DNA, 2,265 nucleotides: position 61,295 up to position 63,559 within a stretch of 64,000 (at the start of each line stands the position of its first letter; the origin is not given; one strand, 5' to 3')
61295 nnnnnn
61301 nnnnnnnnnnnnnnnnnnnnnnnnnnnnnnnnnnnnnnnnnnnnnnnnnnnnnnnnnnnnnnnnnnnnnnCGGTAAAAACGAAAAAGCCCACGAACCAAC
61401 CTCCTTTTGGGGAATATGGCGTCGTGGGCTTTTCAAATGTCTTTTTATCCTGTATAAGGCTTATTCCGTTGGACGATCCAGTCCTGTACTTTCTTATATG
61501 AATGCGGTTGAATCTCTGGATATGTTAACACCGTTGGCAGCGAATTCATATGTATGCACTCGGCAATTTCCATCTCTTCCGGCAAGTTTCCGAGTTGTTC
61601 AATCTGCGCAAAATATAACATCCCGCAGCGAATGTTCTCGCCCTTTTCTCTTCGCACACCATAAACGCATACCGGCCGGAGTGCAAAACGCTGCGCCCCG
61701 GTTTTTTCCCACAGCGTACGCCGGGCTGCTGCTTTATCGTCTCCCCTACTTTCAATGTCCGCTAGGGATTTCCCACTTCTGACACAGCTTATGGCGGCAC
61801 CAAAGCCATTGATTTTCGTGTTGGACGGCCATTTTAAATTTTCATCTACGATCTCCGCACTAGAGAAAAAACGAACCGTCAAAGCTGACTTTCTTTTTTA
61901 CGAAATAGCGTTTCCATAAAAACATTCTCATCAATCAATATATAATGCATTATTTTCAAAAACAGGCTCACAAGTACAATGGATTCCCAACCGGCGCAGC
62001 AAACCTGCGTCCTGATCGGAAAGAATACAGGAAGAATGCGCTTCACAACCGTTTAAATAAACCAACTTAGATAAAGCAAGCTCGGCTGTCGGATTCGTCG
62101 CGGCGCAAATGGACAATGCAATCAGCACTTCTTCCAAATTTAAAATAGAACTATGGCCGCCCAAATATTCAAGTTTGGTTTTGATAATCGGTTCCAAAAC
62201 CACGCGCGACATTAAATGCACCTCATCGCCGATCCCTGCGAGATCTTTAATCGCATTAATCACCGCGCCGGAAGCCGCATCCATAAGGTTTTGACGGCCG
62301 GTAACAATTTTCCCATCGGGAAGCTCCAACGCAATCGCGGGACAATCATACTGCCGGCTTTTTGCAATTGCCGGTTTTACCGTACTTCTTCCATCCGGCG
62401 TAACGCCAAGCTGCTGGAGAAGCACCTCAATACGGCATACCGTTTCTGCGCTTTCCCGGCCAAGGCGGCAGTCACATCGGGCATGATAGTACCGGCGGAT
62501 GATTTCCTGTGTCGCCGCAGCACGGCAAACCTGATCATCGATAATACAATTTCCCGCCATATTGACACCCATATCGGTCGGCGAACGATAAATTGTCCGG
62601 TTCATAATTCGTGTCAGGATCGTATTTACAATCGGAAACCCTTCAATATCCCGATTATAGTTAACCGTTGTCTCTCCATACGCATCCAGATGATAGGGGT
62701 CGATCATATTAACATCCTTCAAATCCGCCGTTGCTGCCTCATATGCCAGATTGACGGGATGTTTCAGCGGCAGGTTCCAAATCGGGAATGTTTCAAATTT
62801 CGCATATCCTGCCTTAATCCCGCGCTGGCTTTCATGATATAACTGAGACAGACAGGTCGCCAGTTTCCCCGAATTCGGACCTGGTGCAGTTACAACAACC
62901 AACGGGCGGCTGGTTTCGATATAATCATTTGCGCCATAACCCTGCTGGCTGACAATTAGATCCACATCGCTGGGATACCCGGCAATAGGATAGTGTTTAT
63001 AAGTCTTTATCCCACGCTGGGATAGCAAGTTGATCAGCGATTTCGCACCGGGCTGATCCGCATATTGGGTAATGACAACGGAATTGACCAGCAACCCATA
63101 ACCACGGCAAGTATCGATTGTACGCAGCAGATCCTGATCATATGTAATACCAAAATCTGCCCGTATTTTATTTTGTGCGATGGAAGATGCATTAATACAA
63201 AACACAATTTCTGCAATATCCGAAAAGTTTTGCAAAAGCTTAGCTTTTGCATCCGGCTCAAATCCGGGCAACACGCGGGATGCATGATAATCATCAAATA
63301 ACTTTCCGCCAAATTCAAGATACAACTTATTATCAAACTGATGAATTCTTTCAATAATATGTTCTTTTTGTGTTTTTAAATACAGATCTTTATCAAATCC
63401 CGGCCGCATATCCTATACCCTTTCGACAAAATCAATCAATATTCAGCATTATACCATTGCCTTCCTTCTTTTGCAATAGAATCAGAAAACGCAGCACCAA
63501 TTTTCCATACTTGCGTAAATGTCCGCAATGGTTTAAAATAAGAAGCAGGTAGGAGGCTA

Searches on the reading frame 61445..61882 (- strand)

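Call 6: search_protein_families(library=pfam, proteins=[window:61445-61882:-])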
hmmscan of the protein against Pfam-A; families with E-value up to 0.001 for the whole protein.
window:61445-61882:- (145 aa): 0 families

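Call 32: search_protein_families(library=ncbifam, proteins=[window:61445-61882:-])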
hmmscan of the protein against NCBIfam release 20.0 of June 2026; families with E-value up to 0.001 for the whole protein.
window:61445-61882:- (145 aa): 1 family
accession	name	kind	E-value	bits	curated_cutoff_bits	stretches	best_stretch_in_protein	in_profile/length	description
TIGR02705.1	nudix_YtkD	equivalog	0.00026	20.5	154.4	1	47-117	58-126/156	RNA deprotection pyrophosphohydrolase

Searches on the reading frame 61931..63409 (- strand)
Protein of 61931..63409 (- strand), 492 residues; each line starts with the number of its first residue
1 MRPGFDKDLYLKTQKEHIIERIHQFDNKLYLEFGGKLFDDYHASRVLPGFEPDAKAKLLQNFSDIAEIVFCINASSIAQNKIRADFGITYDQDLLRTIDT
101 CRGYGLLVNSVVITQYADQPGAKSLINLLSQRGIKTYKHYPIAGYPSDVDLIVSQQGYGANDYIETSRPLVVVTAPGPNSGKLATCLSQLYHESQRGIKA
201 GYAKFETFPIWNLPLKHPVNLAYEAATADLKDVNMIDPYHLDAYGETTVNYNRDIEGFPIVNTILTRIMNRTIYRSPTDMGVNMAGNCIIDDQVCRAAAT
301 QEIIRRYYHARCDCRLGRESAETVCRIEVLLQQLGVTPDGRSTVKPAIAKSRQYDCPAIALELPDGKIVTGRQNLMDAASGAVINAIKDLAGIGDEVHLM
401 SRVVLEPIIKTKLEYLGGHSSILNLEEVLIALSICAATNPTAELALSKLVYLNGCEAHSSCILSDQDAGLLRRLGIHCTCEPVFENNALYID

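Call 6: search_protein_families(library=pfam, proteins=[window:61931-63409:-])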
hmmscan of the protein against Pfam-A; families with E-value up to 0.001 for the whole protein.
window:61931-63409:- (492 aa): 2 families
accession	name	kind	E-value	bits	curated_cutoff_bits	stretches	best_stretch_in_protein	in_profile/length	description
PF08903.17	DUF1846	-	1.2e-170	567.1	27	1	4-334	2-332/333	Domain of unknown function DUF1846, N-terminal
PF20921.3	DUF1846_C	-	2.8e-53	180.2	27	1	341-490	3-153/153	Domain of unknown function DUF1846, C-terminal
